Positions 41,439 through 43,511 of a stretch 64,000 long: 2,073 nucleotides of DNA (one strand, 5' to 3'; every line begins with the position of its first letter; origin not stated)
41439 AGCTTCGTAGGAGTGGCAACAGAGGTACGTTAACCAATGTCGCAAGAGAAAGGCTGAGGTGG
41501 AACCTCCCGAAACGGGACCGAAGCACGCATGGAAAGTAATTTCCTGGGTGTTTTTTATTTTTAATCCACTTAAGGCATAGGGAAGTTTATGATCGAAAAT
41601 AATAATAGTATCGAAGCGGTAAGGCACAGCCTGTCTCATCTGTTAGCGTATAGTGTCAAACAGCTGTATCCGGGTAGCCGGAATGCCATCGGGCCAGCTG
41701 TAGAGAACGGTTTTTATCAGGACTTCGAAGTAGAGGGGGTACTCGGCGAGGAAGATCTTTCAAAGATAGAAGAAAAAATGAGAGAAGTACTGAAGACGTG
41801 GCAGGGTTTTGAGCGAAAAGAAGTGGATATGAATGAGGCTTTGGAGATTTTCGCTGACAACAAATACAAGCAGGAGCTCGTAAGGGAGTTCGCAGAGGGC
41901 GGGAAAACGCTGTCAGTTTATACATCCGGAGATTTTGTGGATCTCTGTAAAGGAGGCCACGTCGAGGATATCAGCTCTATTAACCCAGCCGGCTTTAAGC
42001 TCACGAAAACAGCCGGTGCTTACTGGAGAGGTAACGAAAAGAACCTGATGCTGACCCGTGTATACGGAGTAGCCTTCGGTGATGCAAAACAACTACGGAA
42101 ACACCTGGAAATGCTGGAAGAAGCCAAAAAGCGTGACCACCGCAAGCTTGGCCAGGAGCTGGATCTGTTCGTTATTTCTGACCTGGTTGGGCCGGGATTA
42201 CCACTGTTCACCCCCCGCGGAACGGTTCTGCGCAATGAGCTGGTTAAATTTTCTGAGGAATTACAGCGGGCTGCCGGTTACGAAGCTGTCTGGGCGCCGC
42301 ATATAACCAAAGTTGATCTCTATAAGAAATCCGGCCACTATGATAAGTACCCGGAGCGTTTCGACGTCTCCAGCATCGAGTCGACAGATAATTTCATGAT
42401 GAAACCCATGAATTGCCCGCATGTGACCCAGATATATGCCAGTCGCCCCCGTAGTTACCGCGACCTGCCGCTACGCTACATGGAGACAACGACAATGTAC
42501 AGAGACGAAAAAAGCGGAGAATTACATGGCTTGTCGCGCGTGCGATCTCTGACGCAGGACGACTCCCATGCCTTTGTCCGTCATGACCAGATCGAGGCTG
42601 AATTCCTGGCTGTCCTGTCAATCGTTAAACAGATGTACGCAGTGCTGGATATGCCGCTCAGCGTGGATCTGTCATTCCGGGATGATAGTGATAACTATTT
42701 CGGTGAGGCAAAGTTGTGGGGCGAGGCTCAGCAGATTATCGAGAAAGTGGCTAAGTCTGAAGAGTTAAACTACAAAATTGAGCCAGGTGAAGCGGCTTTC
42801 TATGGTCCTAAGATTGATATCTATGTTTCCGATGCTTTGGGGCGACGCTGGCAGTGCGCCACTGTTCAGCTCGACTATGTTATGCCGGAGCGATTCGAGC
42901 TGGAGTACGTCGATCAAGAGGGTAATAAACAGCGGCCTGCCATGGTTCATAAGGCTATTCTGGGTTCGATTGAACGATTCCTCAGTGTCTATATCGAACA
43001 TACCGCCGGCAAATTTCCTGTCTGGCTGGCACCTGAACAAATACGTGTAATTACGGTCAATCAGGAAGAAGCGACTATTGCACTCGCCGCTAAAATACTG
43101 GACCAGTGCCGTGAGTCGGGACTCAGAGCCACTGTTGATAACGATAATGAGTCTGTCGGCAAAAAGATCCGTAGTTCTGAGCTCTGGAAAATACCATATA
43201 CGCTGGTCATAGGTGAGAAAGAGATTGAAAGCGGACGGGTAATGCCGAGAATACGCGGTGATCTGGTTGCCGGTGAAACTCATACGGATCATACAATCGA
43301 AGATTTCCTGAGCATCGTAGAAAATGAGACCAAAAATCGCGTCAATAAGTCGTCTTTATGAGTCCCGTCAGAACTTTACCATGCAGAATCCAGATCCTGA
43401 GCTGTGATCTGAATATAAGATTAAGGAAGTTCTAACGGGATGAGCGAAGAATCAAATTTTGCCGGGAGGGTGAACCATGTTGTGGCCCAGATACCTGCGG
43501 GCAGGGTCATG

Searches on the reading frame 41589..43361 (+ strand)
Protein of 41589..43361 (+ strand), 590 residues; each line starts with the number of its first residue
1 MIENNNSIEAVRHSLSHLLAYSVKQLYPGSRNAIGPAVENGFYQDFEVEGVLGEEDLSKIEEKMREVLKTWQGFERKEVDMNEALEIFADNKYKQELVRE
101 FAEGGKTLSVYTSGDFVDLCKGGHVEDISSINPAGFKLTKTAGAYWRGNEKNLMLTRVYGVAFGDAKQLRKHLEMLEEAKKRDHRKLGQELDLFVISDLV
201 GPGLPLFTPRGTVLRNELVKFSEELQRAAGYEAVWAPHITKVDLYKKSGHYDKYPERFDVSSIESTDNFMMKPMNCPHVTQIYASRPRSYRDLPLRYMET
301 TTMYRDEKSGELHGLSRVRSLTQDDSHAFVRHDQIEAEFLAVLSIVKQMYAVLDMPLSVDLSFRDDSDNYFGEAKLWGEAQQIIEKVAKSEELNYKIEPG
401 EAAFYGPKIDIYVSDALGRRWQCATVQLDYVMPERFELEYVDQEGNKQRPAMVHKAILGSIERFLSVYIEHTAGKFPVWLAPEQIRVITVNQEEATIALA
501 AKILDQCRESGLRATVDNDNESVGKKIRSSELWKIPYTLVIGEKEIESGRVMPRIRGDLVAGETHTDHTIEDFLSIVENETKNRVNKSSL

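Call 27: search_protein_families(library=pfam, proteins=[window:41589-43361:+], max_evalue=0.01)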
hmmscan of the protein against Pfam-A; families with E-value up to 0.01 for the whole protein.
window:41589-43361:+ (590 aa): 3 families
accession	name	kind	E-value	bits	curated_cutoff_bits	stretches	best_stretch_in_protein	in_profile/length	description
PF00587.30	tRNA-synt_2b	-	1.7e-40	139.4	29.3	1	263-471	5-178/179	tRNA synthetase class II core domain (G, H, P, S and T)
PF03129.25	HGTP_anticodon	-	1.4e-14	54.5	21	1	484-575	1-89/94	Anticodon binding domain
PF07973.19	tRNA_SAD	-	4.4e-09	36.6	24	1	109-159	2-44/44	Threonyl and Alanyl tRNA synthetase second additional domain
